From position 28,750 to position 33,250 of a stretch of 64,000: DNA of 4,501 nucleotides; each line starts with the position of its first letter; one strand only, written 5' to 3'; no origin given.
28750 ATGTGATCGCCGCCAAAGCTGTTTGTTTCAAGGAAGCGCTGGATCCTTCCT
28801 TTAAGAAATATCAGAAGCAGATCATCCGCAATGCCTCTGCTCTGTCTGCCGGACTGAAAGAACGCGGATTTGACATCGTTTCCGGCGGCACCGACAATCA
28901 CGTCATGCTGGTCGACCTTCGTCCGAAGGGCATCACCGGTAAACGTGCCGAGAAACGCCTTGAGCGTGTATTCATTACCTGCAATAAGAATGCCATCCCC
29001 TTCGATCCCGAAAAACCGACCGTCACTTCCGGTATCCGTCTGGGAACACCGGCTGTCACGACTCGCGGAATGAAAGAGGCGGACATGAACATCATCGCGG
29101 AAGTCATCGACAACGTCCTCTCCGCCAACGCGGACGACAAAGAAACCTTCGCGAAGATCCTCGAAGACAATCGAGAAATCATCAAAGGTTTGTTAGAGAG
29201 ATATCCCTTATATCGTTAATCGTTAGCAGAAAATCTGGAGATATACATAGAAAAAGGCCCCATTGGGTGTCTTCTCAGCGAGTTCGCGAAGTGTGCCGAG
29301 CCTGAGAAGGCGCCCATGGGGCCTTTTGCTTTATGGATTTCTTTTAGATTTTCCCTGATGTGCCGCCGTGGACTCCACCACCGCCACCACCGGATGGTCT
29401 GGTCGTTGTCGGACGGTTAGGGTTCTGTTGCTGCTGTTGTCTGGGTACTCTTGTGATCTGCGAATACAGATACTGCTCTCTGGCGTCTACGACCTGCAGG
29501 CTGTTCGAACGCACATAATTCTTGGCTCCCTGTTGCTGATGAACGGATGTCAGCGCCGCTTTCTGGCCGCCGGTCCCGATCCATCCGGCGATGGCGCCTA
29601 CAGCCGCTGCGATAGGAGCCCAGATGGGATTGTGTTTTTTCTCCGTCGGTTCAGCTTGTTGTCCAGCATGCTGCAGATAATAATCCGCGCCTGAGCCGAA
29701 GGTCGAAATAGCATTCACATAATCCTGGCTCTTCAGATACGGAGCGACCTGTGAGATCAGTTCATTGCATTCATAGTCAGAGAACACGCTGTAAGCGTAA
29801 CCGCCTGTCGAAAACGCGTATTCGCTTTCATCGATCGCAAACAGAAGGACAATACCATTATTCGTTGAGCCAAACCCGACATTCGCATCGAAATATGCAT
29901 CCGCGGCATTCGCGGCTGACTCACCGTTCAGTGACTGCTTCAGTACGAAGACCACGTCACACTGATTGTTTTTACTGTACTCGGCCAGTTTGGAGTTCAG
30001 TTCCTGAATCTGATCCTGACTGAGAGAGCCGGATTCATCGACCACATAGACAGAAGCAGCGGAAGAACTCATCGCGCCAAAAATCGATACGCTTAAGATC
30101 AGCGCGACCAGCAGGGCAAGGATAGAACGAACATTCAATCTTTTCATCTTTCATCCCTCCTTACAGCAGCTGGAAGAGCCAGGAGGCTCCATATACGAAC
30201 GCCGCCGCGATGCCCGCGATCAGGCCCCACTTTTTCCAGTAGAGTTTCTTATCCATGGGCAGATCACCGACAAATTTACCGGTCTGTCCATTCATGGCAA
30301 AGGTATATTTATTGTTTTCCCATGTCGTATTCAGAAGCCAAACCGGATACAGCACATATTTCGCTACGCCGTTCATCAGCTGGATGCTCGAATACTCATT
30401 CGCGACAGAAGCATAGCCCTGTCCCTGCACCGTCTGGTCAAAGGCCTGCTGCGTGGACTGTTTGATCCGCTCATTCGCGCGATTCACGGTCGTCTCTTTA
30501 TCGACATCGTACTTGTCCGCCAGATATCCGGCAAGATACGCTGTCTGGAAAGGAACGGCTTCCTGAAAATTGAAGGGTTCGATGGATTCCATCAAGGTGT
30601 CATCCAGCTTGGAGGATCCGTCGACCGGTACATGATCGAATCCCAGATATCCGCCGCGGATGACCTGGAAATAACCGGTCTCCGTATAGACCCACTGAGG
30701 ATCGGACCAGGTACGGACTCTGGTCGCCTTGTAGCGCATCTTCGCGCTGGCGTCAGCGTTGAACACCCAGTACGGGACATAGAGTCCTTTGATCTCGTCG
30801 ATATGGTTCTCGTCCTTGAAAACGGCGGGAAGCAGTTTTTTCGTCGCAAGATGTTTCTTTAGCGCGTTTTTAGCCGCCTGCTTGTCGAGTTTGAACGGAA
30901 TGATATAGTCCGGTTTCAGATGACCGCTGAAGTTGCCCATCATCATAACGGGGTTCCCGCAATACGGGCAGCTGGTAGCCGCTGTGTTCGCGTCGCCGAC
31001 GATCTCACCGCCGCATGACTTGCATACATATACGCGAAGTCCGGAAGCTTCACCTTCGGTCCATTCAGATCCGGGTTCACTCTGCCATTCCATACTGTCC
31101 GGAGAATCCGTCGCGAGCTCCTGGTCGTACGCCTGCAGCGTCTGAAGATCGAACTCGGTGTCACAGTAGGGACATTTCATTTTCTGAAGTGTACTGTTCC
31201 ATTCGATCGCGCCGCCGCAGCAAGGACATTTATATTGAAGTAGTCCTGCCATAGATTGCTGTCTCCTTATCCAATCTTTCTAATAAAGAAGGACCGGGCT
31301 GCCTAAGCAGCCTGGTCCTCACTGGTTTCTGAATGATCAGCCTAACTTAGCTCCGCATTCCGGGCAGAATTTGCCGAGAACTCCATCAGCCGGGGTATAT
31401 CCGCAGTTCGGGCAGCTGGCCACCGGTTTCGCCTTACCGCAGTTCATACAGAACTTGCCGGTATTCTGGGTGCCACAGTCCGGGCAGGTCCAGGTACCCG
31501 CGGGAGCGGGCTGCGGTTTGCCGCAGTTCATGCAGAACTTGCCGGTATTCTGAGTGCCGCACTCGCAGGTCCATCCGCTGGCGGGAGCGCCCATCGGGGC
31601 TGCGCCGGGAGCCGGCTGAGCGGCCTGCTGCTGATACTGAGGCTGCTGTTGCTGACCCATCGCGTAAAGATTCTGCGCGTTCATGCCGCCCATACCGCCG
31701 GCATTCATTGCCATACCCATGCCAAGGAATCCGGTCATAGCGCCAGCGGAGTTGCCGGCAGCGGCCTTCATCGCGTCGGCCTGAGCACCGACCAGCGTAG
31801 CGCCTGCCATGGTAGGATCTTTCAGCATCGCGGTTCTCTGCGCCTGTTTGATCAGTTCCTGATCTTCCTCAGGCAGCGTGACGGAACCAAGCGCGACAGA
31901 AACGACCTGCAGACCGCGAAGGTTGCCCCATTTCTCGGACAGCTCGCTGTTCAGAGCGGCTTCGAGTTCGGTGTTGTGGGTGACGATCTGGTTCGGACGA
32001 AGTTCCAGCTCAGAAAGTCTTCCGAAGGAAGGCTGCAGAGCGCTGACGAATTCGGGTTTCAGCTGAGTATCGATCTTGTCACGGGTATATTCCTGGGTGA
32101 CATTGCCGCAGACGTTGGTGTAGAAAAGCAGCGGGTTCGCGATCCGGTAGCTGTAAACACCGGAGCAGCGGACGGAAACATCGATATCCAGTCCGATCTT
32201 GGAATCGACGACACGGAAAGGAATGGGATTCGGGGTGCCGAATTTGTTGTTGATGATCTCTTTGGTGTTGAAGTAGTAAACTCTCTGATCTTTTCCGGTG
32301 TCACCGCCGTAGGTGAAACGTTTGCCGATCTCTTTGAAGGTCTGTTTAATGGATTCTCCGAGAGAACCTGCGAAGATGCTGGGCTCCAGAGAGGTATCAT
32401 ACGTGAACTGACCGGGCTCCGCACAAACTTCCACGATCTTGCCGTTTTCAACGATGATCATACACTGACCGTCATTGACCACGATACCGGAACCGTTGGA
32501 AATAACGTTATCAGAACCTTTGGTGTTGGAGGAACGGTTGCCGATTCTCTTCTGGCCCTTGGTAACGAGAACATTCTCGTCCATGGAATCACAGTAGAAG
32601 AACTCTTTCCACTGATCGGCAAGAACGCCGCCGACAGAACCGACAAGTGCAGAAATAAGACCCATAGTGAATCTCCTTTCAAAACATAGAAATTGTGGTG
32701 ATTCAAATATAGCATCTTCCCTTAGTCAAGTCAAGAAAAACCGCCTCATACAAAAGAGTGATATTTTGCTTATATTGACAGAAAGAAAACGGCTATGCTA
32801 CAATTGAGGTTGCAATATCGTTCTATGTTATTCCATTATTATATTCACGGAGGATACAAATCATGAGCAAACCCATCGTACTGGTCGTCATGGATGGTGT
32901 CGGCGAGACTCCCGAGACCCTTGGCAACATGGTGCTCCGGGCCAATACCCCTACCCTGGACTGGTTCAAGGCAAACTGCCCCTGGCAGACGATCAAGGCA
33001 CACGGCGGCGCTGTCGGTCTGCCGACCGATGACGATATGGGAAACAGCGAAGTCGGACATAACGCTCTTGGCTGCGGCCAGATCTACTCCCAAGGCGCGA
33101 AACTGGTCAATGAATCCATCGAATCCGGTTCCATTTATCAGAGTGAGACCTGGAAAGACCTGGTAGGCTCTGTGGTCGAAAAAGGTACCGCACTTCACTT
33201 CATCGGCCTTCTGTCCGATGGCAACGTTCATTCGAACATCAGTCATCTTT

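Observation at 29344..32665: TPM-domain / double-zinc-ribbon / SPFH-zinc-ribbon triad (YdjH-YdjG-YdjI-like) without an adjacent PspA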

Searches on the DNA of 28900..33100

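Call 73: search_rna_families(source=window, start=28900, end=33100, threshold=evalue, max_evalue=1)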
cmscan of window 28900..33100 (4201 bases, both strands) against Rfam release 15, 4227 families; matches with E-value up to 1: 1.
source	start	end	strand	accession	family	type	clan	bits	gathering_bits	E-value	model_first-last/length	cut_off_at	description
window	29252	29327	+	RF03961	mir-9033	Gene; miRNA;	-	22.4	100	0.34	1-72/72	no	mir-9033 microRNA precursor family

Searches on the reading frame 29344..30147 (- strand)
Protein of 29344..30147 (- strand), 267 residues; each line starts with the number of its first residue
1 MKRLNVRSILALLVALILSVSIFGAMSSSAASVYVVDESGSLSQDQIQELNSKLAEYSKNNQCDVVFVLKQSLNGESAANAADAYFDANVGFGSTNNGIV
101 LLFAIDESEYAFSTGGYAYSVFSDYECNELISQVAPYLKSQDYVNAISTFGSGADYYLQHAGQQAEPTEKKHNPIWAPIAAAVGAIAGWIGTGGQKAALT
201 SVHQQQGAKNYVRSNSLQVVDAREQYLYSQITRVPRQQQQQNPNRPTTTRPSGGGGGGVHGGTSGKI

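Call 3: search_protein_families(library=pfam, proteins=[window:29344-30147:-], max_evalue=0.1)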
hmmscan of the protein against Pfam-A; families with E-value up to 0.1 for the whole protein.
window:29344-30147:- (267 aa): 3 families
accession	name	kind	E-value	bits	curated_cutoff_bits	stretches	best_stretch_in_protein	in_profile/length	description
PF04536.20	TPM_phosphatase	-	5.3e-24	85.1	22.1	1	35-152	1-120/125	TPM domain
PF13786.12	DUF4179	-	0.016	16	30.1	0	8-60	8-62/94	Domain of unknown function (DUF4179)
PF11215.13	DUF3010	-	0.082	13.7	25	0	42-81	41-80/137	Protein of unknown function (DUF3010)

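Call 4: search_protein_families(library=ncbifam, proteins=[window:29344-30147:-], max_evalue=0.1)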
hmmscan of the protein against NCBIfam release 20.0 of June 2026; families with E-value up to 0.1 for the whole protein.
window:29344-30147:- (267 aa): 2 families
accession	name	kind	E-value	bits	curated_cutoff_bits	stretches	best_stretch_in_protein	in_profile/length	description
NF047379.1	photo_II_Psb32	equivalog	0.017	14.8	160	1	29-122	18-113/207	photosystem II repair protein Psb32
NF005362.0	PRK06871.1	equivalog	0.024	13.8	456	1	43-81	89-127/327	DNA polymerase III subunit delta'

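Call 7: search_protein_families(library=padloc, proteins=[window:29344-30147:-], max_evalue=0.1)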
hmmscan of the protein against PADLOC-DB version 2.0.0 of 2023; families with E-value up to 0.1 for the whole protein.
window:29344-30147:- (267 aa): 0 families

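Call 75: search_solved_structures(query=window:29344-30147:-, max_evalue=1)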
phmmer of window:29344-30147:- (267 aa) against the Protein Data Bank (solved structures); distinct sequences matched with E-value up to 1: 3.
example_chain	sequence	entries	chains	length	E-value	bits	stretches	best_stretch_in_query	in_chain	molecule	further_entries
5anp_A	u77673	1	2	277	9e-07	32.1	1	32-149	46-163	BA41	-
7tbr_A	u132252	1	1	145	9.5e-05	25.4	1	34-148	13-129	TPM_phosphatase domain-containing protein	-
2kw7_A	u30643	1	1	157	0.0022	20.9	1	33-148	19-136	Conserved domain protein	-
